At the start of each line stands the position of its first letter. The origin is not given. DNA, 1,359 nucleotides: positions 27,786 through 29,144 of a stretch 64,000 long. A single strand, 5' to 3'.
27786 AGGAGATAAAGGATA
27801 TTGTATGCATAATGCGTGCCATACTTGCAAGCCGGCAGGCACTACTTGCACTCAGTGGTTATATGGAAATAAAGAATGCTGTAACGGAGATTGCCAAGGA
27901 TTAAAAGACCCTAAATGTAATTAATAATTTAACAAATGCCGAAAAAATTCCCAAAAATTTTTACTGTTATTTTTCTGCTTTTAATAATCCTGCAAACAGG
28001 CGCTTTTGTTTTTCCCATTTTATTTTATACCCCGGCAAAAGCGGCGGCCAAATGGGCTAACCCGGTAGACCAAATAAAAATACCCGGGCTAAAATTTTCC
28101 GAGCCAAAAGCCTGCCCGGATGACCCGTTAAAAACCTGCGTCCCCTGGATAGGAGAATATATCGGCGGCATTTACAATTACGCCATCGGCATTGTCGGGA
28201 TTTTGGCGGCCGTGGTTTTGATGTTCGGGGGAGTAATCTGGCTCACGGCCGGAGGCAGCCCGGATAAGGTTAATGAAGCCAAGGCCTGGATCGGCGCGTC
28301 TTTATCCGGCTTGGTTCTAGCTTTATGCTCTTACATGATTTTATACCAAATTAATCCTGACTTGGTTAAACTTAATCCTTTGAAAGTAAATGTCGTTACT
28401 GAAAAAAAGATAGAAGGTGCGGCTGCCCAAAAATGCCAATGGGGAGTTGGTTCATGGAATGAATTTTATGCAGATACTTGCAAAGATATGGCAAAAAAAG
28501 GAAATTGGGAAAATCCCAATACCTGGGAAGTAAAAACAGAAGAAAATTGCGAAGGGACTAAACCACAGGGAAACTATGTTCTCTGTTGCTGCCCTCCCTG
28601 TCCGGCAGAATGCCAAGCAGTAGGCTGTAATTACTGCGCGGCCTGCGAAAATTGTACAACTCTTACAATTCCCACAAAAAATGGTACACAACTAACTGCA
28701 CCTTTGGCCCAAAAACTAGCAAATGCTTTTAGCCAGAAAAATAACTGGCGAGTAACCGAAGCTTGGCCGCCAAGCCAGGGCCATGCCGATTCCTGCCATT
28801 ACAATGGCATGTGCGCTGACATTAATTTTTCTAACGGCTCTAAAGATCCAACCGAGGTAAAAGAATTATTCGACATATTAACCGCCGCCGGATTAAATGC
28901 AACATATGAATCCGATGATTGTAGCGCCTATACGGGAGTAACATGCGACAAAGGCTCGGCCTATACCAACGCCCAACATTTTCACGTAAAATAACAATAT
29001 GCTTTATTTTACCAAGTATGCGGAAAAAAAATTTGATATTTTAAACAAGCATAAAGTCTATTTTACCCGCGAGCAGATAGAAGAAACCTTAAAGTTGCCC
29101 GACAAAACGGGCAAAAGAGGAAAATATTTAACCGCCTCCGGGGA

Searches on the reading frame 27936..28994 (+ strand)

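Call 30: search_protein_families(library=pfam, proteins=[window:27936-28994:+])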
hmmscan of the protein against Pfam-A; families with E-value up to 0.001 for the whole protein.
window:27936-28994:+ (352 aa): 1 family
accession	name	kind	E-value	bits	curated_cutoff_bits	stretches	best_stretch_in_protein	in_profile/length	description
PF18895.5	T4SS_pilin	-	2.9e-08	34.1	26.6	1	71-136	4-68/71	Type IV secretion system pilin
